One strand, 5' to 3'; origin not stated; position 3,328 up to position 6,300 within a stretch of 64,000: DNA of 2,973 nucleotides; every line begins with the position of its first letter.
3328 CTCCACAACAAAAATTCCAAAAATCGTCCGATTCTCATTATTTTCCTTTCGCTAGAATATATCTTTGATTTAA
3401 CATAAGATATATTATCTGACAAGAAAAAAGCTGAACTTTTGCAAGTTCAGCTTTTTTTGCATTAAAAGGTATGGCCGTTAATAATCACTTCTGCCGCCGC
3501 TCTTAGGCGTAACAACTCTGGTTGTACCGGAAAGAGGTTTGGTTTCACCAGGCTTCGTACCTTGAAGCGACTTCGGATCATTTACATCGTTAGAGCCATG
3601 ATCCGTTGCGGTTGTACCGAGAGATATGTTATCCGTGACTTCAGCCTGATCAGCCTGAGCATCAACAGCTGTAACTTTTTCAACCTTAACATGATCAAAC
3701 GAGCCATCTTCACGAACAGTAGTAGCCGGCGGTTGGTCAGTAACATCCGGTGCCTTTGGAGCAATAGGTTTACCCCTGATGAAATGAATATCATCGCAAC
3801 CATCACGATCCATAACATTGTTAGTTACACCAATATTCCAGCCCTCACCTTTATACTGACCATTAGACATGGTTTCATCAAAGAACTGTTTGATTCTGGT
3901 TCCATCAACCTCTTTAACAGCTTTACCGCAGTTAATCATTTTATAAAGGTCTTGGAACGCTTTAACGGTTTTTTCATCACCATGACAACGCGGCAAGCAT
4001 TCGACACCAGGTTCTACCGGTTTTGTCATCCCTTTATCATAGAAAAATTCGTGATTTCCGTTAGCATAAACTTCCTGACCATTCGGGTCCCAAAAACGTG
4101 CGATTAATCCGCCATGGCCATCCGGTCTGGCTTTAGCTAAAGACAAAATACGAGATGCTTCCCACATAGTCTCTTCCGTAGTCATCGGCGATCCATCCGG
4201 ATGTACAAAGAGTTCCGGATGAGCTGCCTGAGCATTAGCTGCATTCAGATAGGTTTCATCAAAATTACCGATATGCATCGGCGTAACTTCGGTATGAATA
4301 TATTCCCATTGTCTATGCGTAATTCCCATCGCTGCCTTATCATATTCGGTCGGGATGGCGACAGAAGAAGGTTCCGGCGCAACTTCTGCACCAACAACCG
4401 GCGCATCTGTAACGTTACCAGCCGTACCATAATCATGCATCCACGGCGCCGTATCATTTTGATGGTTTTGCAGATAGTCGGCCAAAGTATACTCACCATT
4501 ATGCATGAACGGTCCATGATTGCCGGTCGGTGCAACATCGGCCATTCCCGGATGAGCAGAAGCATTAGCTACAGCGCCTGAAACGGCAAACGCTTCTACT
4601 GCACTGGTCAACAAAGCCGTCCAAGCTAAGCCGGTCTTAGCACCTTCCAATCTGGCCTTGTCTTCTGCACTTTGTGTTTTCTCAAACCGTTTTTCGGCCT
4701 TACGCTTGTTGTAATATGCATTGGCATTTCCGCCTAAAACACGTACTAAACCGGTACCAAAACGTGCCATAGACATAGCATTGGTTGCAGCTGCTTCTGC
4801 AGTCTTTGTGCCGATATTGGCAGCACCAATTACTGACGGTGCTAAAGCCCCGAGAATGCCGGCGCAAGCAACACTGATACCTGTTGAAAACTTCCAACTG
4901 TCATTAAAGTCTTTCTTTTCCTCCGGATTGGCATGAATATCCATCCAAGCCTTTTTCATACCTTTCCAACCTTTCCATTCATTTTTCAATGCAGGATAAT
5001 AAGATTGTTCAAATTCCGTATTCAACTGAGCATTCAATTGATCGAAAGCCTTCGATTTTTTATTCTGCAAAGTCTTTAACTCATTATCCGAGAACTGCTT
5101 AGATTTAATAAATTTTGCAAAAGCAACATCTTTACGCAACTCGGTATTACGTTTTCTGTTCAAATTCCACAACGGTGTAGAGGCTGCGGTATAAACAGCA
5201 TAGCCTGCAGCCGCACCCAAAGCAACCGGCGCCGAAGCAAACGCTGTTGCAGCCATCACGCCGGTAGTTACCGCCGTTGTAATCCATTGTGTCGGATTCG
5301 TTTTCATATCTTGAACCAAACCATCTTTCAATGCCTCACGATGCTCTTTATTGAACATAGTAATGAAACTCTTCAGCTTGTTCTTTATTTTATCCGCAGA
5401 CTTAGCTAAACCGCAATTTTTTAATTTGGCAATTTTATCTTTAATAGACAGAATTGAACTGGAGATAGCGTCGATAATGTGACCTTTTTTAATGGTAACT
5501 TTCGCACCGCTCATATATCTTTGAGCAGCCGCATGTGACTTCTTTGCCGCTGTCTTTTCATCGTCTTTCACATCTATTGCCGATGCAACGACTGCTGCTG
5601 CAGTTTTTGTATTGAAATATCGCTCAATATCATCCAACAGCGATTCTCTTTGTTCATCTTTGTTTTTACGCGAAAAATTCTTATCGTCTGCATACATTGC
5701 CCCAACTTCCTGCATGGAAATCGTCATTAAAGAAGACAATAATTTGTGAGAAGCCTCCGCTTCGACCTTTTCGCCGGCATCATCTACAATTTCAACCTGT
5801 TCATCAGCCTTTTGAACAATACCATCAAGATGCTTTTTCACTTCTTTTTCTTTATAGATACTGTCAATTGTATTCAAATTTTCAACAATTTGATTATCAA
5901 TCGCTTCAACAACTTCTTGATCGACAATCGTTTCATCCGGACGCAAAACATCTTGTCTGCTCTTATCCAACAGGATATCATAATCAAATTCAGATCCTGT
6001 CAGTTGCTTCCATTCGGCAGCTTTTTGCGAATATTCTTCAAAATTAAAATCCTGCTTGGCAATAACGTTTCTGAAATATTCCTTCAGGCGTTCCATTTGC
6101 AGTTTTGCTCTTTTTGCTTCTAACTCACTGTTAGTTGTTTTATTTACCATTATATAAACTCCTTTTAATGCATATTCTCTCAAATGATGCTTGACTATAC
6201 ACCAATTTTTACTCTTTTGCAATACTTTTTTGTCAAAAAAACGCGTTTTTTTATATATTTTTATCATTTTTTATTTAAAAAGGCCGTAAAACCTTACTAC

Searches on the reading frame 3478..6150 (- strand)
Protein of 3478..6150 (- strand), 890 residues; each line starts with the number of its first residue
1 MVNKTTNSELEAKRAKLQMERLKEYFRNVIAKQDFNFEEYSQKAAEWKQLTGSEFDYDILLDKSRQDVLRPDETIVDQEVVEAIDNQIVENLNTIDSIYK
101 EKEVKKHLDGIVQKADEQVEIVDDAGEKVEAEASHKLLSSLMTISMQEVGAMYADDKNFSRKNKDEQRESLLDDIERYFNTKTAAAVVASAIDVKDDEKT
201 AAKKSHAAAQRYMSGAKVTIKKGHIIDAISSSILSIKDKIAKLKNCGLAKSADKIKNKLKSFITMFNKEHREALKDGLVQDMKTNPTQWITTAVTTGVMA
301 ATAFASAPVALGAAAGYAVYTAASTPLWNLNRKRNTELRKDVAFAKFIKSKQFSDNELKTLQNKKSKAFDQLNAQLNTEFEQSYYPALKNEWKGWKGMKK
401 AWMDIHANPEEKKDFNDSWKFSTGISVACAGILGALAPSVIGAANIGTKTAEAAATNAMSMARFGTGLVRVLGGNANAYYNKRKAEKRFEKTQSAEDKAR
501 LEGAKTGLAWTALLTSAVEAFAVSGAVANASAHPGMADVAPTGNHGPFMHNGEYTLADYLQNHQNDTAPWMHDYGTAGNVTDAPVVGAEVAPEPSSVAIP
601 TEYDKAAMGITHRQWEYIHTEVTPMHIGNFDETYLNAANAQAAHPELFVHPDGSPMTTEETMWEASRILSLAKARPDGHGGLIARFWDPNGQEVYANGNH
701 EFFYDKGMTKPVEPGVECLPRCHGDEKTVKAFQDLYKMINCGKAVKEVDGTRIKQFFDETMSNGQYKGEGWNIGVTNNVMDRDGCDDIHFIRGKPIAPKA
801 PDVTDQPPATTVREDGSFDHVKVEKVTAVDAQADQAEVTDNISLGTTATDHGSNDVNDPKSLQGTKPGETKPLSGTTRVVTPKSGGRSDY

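Call 3: search_protein_families(library=pfam, proteins=[window:3478-6150:-], max_evalue=1)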
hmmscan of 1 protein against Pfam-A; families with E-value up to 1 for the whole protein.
window:3478-6150:- (890 aa): 1 family
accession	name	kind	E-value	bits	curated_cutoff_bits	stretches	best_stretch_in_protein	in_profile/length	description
PF16099.11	RMI1_C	-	0.79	10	27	1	122-164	51-93/143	Recq-mediated genome instability protein 1, C-terminal OB-fold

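Call 4: search_protein_families(library=ncbifam, proteins=[window:3478-6150:-], max_evalue=1)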
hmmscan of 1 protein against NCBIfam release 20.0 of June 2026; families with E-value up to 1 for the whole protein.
window:3478-6150:- (890 aa): 1 family
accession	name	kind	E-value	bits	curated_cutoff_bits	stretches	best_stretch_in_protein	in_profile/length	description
NF038180.1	leader_pinensin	domain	0.065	13.2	24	1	258-277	9-28/28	pinensin family lanthipeptide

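Call 5: search_solved_structures(query=window:3478-6150:-, max_evalue=10)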
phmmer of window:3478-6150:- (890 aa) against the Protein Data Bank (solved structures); distinct sequences matched with E-value up to 10: 0.

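Call 8: find_homologous_proteins(query=window:3478-6150:-, max_evalue=0.001)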
Query window:3478-6150:- (890 aa): 2 proteins with E <= 0.001 among 8000 candidates.
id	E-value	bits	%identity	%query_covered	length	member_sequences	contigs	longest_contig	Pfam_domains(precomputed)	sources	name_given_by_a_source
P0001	0.0e+0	2023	100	100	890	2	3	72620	-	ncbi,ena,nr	ncbi:MAG: hypothetical protein J6N49_04680 [Alphaproteobacteria bacterium]|nr:hypothetical protein [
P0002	0.0e+0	1114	62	91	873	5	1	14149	-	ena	-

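Call 11: find_encoding_contigs(protein=P0002, flank=10000, max_places=6)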
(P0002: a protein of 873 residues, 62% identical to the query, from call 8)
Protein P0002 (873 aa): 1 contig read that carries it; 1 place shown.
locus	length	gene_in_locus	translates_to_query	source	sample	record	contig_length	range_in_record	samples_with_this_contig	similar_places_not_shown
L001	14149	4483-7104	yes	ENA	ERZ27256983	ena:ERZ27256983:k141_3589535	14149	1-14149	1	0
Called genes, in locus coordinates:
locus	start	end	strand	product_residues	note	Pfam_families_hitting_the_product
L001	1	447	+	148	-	?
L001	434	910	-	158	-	PF10722:YbjN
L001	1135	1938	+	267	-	PF01790:LGT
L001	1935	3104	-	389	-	PF00990:GGDEF (weak)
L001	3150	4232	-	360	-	PF02547:Queuosine_synth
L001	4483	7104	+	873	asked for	-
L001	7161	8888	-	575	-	PF17874:TPR_MalT (weak), PF00515:TPR_1 (weak), PF13432:TPR_16, PF13489:Methyltransf_23, PF08241:Methyltransf_11, PF08242:Methyltransf_12, PF13649:Methyltransf_25, PF13847:Methyltransf_31, +22 more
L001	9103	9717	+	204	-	PF00163:Ribosomal_S4, PF01479:S4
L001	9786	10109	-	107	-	PF05164:ZapA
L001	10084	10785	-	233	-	-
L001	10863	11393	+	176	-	-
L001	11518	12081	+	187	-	PF08207:EFP_N, PF01132:EFP, PF09285:Elong-fact-P_C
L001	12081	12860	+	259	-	PF00459:Inositol_P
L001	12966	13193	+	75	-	PF01197:Ribosomal_L31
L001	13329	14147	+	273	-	?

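Call 18: find_related_loci(query=A1, collection=genome_contigs, flank=6000)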
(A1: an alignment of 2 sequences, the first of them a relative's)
Query A1 (890 aa) in genome_contigs; peptide patterns used: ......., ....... (x = any residue, [..] = any of these).
113 stretches matched a pattern; 1 encode a relative of the query (tblastn E <= 1e-3); 1 distinct loci.
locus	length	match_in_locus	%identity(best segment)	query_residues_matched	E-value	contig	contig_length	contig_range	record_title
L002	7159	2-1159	64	411-801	3e-167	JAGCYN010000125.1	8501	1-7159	MAG: Alphaproteobacteria bacterium isolate RGIG10239 Yak_Rumen-5__c2062467, whole genome shotgun sequence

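Call 26: search_protein_families(library=padloc, proteins=[window:3478-6150:-], max_evalue=1)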
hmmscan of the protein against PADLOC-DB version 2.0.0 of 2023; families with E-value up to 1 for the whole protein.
window:3478-6150:- (890 aa): 0 families

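Call 27: search_protein_families(library=phrogs, proteins=[window:3478-6150:-], max_evalue=1)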
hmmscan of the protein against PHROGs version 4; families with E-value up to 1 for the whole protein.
window:3478-6150:- (890 aa): 3 families
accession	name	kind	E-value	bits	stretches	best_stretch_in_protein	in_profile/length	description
phrog_8746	-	tail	0.32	12.2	1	84-143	62-121/139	tail fiber assembly protein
phrog_4628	-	tail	0.4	12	1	72-140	37-104/126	tail fiber assembly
phrog_19779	-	unknown function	0.7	10.8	1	168-211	38-81/171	-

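Call 28: search_protein_representatives(alignment_id=A1)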
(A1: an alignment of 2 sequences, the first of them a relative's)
Query: 2 sequences, 898 profile positions. Proteins with E-value up to 0.001 (for the whole library): 36; up to 1e-10: 28; up to 1e-30: 10. The best 36 are listed.
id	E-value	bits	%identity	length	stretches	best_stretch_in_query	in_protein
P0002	0.0e+00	1839.4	-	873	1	1-898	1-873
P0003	1.7e-102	360.4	-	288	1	612-883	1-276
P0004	1.0e-69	251.9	-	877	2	382-844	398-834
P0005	1.3e-66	241.6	-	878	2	393-862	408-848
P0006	2.8e-53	197.6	-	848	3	13-337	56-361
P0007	8.9e-46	172.7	-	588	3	581-865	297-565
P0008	3.3e-42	160.9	-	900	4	76-341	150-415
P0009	1.1e-37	146.0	-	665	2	83-338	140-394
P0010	3.4e-34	134.4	-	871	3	392-884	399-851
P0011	8.6e-34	133.1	-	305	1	612-824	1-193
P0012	1.0e-29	119.6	-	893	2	18-340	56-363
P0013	2.8e-29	118.2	-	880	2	14-341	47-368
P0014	8.1e-29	116.6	-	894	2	391-888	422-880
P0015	1.5e-26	109.1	-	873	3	392-520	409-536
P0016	6.5e-26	107.0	-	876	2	71-341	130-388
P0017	6.0e-24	100.5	-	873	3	394-669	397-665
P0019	1.1e-20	89.7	-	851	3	734-896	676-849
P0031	1.2e-08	49.9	-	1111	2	78-331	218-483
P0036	4.3e-06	41.4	-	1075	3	64-332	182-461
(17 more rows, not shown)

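Call 32: find_homologous_proteins(query=A2, max_evalue=0.001)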
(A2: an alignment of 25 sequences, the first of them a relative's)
Query A2 (25 sequences) (890 aa, profile of the alignment): 2 proteins with E <= 0.001 among 8000 candidates.
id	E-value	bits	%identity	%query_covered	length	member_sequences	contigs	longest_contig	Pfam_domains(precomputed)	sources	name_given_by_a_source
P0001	9.1e-216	737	100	100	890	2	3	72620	-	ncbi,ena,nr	ncbi:MAG: hypothetical protein J6N49_04680 [Alphaproteobacteria bacterium]|nr:hypothetical protein [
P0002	5.0e-215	735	62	91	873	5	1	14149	-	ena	-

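Call 40: find_encoding_contigs(protein=P0019, flank=8000, max_places=4)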
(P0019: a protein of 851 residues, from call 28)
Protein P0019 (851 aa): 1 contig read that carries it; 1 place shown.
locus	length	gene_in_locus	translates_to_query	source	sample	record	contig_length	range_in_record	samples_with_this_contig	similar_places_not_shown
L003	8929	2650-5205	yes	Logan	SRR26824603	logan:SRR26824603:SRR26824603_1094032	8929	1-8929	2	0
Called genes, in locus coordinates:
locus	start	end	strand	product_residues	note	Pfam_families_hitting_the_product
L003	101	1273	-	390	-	PF00990:GGDEF (weak)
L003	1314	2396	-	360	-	PF02547:Queuosine_synth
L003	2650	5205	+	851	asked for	-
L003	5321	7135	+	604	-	-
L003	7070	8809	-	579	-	PF13424:TPR_12, PF13432:TPR_16, PF00515:TPR_1, PF07719:TPR_2, PF13181:TPR_8, PF13489:Methyltransf_23, PF08241:Methyltransf_11, PF08242:Methyltransf_12, +22 more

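Call 53: find_encoding_contigs(protein=P0008, flank=8000, max_places=3)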
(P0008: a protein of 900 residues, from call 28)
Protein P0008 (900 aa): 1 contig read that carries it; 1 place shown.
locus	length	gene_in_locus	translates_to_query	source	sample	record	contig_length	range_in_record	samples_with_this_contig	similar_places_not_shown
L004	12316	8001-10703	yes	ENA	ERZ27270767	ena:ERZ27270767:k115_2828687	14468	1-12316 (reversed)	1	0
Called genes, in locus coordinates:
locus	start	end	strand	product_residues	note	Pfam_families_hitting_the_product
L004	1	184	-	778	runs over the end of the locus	?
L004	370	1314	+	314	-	PF00698:Acyl_transf_1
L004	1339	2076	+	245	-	PF00106:adh_short, PF08659:KR, PF23441:SDR (faint), PF13460:NAD_binding_10 (faint), PF13561:adh_short_C2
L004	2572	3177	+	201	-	PF01464:SLT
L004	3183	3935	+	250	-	PF01643:Acyl-ACP_TE, PF13279:4HBT_2 (faint), PF20791:Acyl-ACP_TE_C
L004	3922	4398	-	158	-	PF10722:YbjN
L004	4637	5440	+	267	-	PF01790:LGT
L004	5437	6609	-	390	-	-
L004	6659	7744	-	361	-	PF02547:Queuosine_synth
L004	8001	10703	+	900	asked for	-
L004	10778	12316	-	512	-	?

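Call 54: find_encoding_contigs(protein=P0017, flank=8000, max_places=3)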
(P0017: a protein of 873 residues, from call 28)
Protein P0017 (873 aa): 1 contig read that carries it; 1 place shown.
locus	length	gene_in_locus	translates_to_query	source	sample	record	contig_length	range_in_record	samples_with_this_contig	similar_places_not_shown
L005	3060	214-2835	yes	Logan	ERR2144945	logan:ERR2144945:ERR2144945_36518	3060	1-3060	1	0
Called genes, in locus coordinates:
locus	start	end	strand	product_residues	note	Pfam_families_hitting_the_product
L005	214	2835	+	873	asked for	-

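Call 55: find_encoding_contigs(protein=P0036, flank=8000, max_places=3)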
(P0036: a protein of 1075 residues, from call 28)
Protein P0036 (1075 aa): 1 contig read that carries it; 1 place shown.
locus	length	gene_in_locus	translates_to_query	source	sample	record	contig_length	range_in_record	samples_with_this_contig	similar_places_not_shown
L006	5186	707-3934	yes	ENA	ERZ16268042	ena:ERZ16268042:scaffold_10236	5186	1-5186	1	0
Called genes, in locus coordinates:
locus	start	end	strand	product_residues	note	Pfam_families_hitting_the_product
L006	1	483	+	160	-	?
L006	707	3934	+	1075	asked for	-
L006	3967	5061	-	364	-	PF01168:Ala_racemase_N, PF00842:Ala_racemase_C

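Call 61: predict_structure(alignment_id=A2)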
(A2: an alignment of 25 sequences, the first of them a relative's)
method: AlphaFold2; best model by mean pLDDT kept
length: 890 residues; sequences in the alignment: 25
mean_pLDDT: 63.7   pTM: 0.51
mean pLDDT of the five models: 63.7, 61.9, 59.7, 59.5, 58.7
residues with pLDDT >= 90: 162; 70-90: 269; 50-70: 135; < 50: 324
segments of 3 or more residues with pLDDT < 50: 1-6, 31-35, 56-66, 274-306, 442-472, 513-595, 674-684, 686-692, 696-724, 770-776, 794-890
pLDDT, mean of each block of 10 residues (from residue 1): 46 68 68 55 76 54 44 66 91 95 95 95 90 94 95 89 90 94 94 88 93 95 88 81 83 91 83 45 34 34 46 73 82 81 70 69 67 76 78 89 90 88 77 60 45 41 43 60 79 70 62 44 33 27 23 26 30 29 32 59 84 79 62 89 90 90 83 45 46 46 38 35 56 85 80 81 61 50 65 43 34 27 30 33 31 39 38 33 32
secondary structure, 60 per line:
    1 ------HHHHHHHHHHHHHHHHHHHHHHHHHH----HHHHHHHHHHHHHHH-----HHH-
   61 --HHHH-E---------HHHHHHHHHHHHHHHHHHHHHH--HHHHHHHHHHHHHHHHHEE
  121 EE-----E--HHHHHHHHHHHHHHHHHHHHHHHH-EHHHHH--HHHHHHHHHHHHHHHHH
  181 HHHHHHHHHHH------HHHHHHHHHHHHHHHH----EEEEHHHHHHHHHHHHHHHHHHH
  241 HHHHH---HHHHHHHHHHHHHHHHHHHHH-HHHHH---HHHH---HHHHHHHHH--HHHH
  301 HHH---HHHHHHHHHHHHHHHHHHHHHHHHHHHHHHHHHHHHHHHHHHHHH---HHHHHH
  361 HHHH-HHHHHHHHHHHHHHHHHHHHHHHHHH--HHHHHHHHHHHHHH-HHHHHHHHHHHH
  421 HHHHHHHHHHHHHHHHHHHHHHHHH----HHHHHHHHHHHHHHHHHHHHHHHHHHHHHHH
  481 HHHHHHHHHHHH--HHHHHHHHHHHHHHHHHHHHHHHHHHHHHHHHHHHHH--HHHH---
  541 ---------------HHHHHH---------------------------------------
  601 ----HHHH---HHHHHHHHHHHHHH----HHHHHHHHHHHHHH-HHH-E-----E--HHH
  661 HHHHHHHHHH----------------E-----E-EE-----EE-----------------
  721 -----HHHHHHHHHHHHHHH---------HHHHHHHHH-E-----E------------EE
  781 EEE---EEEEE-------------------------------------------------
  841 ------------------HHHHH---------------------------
elements in order (helices of 4 or more, strands of 3 or more residues): H7-32 H37-51 H63-66 H78-99 H102-118 E119-122 H131-154 H157-161 H164-191 H198-213 E218-221 H222-245 H249-269 H271-275 H279-282 H286-294 H297-303 H307-351 H355-364 H366-391 H394-407 H409-445 H450-492 H495-531 H534-537 H556-561 H605-608 H612-625 H630-643 H658-670 H726-740 H750-758 E779-783 E787-791 H859-863

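Call 71: search_protein_families(library=pfam, alignment_id=A2, max_evalue=0.1)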
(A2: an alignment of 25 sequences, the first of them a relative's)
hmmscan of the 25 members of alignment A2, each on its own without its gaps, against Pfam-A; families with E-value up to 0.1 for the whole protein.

A. member 1, P0001 (890 aa): 0 families

B. families by the number of members that match (of 25 scanned): 16 families
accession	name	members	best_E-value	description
PF02095.21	Extensin_1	1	5e-07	Extensin-like protein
PF23379.1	DUF7096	1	0.0022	Domain of unknown function (DUF7096)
PF09534.15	Trp_oprn_chp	1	0.0032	Tryptophan-associated transmembrane protein (Trp_oprn_chp)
PF05887.16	Trypan_PARP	1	0.0062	Procyclic acidic repetitive protein (PARP)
PF21087.2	Glyco_hydro_134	1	0.015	Glycosyl hydrolase family 134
PF25614.1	PhiKZ_VTX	1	0.016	Bacteriophage PhiKZ vertex-binding protein gp28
PF09005.15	FUBP_C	1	0.024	Far upstream element-binding protein, C-terminal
PF06682.17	SARAF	1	0.026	SOCE-associated regulatory factor of calcium homoeostasis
PF01857.25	RB_B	1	0.038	Retinoblastoma-associated protein B domain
PF03631.20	Virul_fac_BrkB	1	0.049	Virulence factor BrkB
PF17841.6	Bep_C_terminal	1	0.064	BID domain of Bartonella effector protein (Bep)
PF18428.7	BRCT_3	1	0.066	BRCA1 C Terminus (BRCT) domain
PF18507.7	WW_1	1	0.066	WW domain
PF10247.14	Romo1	1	0.084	Reactive mitochondrial oxygen species modulator 1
PF16031.10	TonB_N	1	0.089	TonB polyproline region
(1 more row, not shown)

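Call 80: search_dna_similar(query=window:3478-6150:-, collection=phages, mode=protein, max_evalue=0.001, max_rows=10)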
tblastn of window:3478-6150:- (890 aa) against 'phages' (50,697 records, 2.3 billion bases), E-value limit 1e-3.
No match.
